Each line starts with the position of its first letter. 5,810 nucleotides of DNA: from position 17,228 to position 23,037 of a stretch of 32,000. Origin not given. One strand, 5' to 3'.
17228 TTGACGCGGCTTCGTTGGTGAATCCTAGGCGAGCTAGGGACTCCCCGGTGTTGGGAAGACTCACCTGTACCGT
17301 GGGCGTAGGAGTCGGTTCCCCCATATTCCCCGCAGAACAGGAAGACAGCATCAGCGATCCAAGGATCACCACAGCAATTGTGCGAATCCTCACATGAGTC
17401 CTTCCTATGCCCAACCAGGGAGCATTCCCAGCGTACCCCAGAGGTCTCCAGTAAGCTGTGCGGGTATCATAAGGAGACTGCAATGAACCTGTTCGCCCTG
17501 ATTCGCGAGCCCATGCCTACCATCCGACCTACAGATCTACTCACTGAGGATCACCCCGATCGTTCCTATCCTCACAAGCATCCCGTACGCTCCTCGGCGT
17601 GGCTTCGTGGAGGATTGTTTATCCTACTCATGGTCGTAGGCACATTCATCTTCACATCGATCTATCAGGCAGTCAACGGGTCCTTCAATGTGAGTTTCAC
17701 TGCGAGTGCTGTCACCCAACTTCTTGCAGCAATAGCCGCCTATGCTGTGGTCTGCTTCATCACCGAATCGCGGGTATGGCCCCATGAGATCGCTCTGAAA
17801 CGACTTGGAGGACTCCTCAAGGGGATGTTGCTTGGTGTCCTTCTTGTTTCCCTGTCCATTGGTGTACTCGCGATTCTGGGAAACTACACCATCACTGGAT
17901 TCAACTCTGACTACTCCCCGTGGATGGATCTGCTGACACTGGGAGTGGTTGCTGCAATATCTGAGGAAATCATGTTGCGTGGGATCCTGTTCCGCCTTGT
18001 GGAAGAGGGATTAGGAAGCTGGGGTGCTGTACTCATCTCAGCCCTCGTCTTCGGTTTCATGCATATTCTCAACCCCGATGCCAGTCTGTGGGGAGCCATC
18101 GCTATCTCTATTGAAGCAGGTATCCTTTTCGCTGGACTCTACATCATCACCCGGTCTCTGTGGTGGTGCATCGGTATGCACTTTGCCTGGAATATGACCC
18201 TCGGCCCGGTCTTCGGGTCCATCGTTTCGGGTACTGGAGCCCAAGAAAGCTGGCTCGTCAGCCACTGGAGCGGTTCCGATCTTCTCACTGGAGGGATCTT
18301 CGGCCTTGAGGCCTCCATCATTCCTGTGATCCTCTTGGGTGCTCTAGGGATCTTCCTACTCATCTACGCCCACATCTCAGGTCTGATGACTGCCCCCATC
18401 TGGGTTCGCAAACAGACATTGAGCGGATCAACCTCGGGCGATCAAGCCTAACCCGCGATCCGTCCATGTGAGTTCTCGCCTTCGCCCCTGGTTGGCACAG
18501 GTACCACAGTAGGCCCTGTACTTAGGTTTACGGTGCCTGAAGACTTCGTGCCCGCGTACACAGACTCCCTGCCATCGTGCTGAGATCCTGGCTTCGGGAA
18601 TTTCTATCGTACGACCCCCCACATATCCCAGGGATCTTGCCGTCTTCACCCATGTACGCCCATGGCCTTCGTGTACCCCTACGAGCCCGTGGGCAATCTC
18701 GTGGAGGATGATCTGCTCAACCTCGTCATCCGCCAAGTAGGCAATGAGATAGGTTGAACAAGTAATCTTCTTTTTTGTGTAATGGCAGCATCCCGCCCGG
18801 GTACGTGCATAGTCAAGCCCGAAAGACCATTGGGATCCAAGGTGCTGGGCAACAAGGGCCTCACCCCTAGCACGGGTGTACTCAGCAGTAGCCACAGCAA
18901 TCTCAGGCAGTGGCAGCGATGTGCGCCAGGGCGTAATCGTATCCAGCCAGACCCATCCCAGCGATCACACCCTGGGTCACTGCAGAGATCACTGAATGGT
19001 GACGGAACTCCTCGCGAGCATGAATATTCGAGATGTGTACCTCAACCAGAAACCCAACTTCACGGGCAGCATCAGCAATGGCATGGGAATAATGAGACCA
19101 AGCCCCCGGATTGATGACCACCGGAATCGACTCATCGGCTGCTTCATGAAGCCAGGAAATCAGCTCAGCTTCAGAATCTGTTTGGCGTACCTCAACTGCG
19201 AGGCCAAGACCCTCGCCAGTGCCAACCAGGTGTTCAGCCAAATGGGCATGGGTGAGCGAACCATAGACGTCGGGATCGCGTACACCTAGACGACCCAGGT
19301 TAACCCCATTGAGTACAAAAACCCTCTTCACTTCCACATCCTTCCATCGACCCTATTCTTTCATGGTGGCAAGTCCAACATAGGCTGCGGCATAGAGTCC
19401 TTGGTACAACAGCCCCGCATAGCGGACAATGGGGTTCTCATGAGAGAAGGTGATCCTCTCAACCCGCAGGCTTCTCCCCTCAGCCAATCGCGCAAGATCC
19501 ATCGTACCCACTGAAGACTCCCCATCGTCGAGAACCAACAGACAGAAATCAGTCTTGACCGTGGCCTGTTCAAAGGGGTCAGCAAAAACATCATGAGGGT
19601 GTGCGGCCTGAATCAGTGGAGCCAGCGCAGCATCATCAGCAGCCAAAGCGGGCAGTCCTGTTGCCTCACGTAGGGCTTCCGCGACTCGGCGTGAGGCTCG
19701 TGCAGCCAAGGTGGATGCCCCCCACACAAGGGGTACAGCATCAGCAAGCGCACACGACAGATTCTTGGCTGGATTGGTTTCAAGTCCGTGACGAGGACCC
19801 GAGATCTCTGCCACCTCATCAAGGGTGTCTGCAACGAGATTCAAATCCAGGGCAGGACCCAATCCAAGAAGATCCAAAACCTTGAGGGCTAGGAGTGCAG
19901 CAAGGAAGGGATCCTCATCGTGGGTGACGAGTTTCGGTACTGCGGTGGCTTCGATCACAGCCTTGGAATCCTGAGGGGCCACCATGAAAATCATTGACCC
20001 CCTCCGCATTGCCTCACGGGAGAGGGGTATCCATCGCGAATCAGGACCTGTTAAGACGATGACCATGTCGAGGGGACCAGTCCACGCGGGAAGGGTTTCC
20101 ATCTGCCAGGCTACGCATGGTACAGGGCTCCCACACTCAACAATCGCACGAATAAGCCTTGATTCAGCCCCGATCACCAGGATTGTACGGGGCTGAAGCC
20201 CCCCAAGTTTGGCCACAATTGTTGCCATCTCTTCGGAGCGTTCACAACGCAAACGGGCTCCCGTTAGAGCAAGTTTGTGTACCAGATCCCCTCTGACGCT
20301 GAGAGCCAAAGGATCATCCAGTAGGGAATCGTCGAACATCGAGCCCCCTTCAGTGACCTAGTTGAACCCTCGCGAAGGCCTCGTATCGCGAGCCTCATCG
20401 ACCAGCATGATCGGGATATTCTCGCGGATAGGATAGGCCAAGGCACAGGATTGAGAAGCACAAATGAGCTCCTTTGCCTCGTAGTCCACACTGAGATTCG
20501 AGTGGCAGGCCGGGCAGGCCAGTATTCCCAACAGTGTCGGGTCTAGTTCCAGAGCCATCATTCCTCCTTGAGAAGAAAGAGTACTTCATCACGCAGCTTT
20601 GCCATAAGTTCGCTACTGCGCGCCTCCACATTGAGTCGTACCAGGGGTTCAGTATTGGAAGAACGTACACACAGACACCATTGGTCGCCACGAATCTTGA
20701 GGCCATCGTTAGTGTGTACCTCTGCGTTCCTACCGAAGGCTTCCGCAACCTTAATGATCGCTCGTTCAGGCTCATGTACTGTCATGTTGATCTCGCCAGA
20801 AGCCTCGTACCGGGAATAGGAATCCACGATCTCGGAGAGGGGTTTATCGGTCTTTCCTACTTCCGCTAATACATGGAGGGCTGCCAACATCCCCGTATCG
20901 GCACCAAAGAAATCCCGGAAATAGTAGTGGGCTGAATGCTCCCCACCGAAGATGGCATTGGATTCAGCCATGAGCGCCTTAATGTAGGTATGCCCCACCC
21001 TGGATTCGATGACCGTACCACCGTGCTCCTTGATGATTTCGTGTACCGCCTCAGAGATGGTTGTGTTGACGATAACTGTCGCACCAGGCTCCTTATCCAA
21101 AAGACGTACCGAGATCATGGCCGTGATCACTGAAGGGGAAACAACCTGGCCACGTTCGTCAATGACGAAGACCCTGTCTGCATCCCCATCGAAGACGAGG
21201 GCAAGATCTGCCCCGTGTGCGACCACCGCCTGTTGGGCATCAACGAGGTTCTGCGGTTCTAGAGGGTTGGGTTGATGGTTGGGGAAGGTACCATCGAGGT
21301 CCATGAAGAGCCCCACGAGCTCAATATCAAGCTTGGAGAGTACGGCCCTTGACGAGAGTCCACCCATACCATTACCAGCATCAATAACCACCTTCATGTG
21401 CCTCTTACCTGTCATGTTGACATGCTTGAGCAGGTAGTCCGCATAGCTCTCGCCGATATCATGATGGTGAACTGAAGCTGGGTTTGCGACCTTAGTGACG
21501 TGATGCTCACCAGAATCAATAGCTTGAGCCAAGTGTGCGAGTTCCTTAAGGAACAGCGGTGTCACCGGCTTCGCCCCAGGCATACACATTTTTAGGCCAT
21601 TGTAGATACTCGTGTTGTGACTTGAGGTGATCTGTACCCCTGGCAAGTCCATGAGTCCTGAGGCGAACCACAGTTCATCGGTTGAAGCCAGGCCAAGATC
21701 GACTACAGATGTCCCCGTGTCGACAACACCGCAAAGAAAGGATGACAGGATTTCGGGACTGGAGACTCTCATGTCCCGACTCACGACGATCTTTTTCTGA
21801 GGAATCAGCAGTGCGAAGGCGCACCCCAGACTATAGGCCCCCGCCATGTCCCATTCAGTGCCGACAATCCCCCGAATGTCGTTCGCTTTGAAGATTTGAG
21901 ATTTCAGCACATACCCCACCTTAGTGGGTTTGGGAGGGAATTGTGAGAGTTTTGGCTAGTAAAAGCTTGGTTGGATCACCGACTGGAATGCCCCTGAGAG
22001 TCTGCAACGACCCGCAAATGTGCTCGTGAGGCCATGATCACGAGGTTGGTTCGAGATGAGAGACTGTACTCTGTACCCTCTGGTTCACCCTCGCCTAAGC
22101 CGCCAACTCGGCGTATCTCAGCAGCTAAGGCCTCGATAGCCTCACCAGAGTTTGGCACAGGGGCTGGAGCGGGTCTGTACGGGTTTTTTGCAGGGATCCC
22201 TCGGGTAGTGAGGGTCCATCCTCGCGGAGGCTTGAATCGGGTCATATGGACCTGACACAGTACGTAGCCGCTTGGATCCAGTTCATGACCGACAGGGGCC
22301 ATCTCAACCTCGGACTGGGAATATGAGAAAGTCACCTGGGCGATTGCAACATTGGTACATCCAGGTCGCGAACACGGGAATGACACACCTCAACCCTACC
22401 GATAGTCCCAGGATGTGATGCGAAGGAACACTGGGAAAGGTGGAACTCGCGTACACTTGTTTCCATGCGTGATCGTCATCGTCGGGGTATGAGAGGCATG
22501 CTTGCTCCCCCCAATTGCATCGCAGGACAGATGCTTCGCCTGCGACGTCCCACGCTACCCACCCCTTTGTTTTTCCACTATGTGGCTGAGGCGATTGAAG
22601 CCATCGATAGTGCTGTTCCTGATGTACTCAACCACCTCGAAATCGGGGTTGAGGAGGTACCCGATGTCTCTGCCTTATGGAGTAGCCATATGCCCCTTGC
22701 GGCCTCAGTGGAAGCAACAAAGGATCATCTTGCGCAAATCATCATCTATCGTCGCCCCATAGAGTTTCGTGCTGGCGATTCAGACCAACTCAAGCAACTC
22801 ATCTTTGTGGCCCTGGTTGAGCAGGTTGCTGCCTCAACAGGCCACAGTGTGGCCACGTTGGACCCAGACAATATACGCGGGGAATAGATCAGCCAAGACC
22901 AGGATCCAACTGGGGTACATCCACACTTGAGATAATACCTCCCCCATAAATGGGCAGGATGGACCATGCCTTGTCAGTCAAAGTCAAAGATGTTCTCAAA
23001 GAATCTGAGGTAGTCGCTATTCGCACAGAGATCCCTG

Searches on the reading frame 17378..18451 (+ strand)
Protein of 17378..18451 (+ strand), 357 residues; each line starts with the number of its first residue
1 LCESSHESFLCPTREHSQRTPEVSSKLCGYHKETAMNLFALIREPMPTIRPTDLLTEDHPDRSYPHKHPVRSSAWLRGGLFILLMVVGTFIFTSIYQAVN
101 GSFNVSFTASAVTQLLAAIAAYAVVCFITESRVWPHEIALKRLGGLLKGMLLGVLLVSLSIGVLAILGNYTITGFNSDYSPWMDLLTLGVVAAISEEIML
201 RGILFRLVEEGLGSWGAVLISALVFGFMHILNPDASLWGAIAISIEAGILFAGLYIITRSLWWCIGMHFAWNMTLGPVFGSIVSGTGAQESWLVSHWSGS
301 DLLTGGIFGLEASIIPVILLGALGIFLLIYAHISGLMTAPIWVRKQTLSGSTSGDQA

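Call 5: search_protein_families(library=pfam, proteins=[window:17378-18451:+], max_evalue=0.01)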
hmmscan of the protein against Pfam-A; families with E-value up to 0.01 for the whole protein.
window:17378-18451:+ (357 aa): 1 family
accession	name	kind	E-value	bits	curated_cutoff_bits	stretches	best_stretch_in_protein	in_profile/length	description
PF02517.21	Rce1-like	-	2.7e-20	72.9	22.4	1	181-273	4-92/93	Type II CAAX prenyl endopeptidase Rce1-like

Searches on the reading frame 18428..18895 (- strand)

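Call 5: search_protein_families(library=pfam, proteins=[window:18428-18895:-], max_evalue=0.01)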
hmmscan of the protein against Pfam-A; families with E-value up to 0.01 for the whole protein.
window:18428-18895:- (155 aa): 1 family
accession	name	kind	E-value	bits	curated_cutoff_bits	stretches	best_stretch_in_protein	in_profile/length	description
PF10263.15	SprT-like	-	3.6e-11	43.3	25.6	1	21-93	23-99/108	SprT-like family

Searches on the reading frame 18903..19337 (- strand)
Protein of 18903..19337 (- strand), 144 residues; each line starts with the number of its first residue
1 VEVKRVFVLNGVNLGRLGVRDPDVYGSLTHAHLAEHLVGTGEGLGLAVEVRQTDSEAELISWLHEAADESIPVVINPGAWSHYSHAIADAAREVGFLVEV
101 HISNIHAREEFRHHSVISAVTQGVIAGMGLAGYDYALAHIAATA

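Call 5: search_protein_families(library=pfam, proteins=[window:18903-19337:-], max_evalue=0.01)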
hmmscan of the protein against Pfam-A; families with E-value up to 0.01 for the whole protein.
window:18903-19337:- (144 aa): 1 family
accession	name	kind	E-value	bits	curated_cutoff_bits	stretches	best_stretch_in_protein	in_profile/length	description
PF01220.24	DHquinase_II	-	8.3e-47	158.8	23.3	1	6-140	2-137/138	Dehydroquinase class II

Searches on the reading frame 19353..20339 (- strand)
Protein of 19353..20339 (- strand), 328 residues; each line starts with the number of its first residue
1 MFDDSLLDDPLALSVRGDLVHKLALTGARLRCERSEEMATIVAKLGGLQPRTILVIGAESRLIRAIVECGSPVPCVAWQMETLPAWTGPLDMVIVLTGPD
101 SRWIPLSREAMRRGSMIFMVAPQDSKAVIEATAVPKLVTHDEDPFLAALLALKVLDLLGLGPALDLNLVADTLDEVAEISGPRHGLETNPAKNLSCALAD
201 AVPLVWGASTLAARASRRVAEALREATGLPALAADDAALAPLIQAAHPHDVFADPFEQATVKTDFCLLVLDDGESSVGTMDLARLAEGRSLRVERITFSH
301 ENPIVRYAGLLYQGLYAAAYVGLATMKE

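Call 5: search_protein_families(library=pfam, proteins=[window:19353-20339:-], max_evalue=0.01)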
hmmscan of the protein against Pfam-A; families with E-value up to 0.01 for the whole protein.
window:19353-20339:- (328 aa): 1 family
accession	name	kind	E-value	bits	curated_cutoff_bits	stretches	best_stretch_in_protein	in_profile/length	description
PF10432.14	bact-PGI_C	-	4e-06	27.3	24.5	1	188-323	2-132/151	Bacterial phospho-glucose isomerase C-terminal SIS domain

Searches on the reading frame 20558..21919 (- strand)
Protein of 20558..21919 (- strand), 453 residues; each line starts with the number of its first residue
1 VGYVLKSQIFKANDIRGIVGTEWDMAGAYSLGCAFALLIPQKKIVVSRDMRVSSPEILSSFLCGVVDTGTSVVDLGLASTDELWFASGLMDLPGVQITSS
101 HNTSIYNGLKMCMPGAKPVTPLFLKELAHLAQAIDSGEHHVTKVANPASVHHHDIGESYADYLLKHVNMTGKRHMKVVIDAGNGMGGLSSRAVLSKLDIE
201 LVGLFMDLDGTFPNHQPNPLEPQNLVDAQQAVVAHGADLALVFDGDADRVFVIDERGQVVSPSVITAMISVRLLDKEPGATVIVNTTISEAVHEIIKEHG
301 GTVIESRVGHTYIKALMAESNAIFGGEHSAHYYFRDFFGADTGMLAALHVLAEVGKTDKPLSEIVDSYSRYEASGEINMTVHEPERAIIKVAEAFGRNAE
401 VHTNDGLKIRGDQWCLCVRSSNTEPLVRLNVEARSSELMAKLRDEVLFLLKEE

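Call 5: search_protein_families(library=pfam, proteins=[window:20558-21919:-], max_evalue=0.01)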
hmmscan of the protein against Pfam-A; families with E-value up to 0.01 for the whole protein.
window:20558-21919:- (453 aa): 4 families
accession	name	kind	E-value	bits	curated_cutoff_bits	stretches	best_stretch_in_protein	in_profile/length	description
PF02880.22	PGM_PMM_III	-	6.7e-26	91.1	20.7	1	265-371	5-115/115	Phosphoglucomutase/phosphomannomutase, alpha/beta/alpha domain III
PF02879.22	PGM_PMM_II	-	1.2e-25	90.5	29.3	1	158-257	2-103/103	Phosphoglucomutase/phosphomannomutase, alpha/beta/alpha domain II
PF02878.22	PGM_PMM_I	-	8.9e-24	84.2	22.5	1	8-135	2-135/138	Phosphoglucomutase/phosphomannomutase, alpha/beta/alpha domain I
PF00408.26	PGM_PMM_IV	-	6.6e-11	42.6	23.1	1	376-446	1-65/68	Phosphoglucomutase/phosphomannomutase, C-terminal domain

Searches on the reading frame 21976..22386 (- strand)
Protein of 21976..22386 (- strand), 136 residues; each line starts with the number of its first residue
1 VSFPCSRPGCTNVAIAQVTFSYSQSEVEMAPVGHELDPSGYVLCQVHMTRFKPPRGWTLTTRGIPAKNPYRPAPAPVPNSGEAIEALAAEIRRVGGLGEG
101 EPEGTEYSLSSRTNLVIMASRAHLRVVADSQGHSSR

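Call 5: search_protein_families(library=pfam, proteins=[window:21976-22386:-], max_evalue=0.01)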
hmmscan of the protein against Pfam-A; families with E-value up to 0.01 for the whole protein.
window:21976-22386:- (136 aa): 1 family
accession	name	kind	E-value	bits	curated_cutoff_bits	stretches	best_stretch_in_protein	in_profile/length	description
PF12005.13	DUF3499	-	1.9e-18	67.6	25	1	5-129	4-119/119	Protein of unknown function (DUF3499)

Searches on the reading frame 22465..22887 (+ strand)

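Call 5: search_protein_families(library=pfam, proteins=[window:22465-22887:+], max_evalue=0.01)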
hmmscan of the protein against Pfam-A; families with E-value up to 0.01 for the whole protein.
window:22465-22887:+ (140 aa): 1 family
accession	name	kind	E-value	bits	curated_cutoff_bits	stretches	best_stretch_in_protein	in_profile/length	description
PF06262.17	Zincin_1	-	6.1e-08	33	22.4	1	56-133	16-93/97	Zincin-like metallopeptidase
